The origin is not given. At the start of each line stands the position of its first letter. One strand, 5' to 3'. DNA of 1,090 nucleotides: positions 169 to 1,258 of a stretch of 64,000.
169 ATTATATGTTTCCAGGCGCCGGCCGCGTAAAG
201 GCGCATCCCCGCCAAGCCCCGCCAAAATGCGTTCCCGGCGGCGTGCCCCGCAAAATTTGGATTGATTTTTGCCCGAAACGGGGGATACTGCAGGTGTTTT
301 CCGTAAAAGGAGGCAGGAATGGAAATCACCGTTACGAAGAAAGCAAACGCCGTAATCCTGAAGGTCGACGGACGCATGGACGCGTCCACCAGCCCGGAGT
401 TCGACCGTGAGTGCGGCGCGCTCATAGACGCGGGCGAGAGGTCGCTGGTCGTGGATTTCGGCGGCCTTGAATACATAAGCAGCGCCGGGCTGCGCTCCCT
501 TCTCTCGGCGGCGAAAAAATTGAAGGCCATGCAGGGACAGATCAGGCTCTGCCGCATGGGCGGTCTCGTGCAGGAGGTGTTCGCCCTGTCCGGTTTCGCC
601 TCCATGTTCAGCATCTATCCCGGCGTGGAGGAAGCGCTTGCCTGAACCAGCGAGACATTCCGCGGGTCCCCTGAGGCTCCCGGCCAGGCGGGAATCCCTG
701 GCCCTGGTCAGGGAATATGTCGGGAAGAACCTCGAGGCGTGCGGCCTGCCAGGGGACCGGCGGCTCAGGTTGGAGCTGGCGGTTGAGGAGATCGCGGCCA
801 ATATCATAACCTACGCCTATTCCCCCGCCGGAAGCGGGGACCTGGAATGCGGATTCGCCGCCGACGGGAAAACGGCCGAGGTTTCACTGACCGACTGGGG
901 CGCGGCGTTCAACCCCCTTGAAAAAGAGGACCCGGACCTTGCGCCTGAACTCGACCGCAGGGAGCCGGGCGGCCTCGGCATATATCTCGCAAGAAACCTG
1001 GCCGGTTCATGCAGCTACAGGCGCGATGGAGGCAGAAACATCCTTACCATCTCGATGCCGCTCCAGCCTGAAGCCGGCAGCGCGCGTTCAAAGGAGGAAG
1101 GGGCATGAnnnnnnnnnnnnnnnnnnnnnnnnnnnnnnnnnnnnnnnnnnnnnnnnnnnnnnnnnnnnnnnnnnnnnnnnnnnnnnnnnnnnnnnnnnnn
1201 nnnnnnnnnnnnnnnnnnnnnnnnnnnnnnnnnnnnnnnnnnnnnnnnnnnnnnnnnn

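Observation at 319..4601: Partner-switching operon with an extra, unrecognised 502-aa component translationally coupled between the kinase and the sensor phosphatase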

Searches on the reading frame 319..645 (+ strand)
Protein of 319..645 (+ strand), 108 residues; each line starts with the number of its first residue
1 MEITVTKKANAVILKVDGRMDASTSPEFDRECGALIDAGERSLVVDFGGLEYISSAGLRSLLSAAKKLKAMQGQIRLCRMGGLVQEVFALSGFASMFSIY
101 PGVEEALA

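Call 3: search_protein_families(library=pfam, proteins=[window:319-645:+], max_evalue=0.01)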
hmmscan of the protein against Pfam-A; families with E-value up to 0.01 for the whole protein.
window:319-645:+ (108 aa): 2 families
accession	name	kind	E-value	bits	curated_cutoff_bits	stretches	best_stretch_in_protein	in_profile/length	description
PF01740.26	STAS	-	4.4e-20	71.9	22.6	1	3-106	2-106/106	STAS domain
PF13466.11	STAS_2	-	8.4e-15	55.2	29.2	1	14-93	1-79/80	STAS domain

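Call 4: search_protein_families(library=ncbifam, proteins=[window:319-645:+], max_evalue=0.01)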
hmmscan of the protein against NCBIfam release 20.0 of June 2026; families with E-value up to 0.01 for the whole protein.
window:319-645:+ (108 aa): 3 families
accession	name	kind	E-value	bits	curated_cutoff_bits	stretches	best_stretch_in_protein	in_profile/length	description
TIGR00377.1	ant_ant_sig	superfamily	1.1e-21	76.8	53.45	1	1-105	3-108/108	anti-sigma factor antagonist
TIGR02886.1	spore_II_AA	equivalog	5.9e-12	45.5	114.75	1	5-107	3-106/106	anti-sigma F factor antagonist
NF000988.0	PRK00103.2-2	equivalog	0.0063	16.6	199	1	9-55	65-111/156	23S rRNA (pseudouridine(1915)-N(3))-methyltransferase RlmH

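Call 56: search_protein_families(library=padloc, proteins=[window:319-645:+], max_evalue=0.01)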
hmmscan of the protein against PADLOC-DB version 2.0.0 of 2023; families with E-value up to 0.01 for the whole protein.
window:319-645:+ (108 aa): 0 families

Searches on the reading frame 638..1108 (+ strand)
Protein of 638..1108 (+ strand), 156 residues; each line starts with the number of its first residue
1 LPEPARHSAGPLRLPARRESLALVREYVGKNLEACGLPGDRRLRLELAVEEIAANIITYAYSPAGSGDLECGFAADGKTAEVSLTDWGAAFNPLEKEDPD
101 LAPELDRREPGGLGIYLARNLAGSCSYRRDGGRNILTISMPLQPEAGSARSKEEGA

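Call 3: search_protein_families(library=pfam, proteins=[window:638-1108:+], max_evalue=0.01)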
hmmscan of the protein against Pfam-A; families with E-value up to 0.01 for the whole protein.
window:638-1108:+ (156 aa): 1 family
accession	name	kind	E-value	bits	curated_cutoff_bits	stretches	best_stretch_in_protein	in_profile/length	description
PF13581.12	HATPase_c_2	-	6.5e-25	88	27.4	1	14-139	1-126/127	Histidine kinase-like ATPase domain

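Call 4: search_protein_families(library=ncbifam, proteins=[window:638-1108:+], max_evalue=0.01)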
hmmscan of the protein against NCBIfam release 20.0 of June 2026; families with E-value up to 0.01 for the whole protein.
window:638-1108:+ (156 aa): 3 families
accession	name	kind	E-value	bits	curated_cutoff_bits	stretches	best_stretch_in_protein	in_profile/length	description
NF041045.1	RsbA_anti_sig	subfamily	5e-07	29.3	210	1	9-130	180-292/303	anti-sigma factor RsbA family regulatory protein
TIGR01924.1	rsbW_low_gc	equivalog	1.2e-06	28.1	155.05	1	12-134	10-136/159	anti-sigma B factor RsbW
NF003144.0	PRK04069.1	equivalog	1.2e-06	28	145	1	12-136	10-138/161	anti-sigma B factor RsbW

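Call 56: search_protein_families(library=padloc, proteins=[window:638-1108:+], max_evalue=0.01)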
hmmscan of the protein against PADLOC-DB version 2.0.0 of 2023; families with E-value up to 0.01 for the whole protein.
window:638-1108:+ (156 aa): 0 families

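Call 65: find_homologous_proteins(query=window:638-1108:+, max_evalue=0.00001)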
Query window:638-1108:+ (156 aa): 975 proteins with E <= 0.00001 among 1189 candidates; the best 120 are listed.
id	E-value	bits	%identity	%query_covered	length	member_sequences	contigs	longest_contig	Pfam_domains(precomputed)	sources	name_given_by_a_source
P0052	2.7e-71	256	77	99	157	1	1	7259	PF13581.13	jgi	-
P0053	1.8e-66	241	100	72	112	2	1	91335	PF13581.13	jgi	jgi:serine/threonine-protein kinase RsbW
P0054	1.7e-27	114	41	89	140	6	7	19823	PF13581.13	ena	-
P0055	8.6e-27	112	47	81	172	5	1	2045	PF13581.13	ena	-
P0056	9.1e-27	112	47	90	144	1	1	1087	PF13581.13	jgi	jgi:anti-sigma regulatory factor (Ser/Thr protein kinase)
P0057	2.4e-26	110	46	90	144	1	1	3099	PF13581.13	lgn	-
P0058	4.0e-26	110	46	90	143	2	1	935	PF13581.13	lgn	-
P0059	4.7e-26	109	46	90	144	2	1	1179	PF13581.13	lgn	-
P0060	4.7e-26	109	45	90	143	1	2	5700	PF13581.13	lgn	-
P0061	4.7e-26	109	47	90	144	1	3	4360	PF13581.13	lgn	-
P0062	1.3e-25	108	45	87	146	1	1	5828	PF13581.13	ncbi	-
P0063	3.3e-25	107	45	90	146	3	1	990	PF13581.13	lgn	-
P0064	8.7e-25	105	45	83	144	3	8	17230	PF13581.13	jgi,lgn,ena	-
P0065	1.0e-24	105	45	81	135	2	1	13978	PF13581.13,PF02518.32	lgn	-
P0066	1.6e-24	104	45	88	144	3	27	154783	PF13581.13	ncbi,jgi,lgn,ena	jgi:serine/threonine-protein kinase RsbW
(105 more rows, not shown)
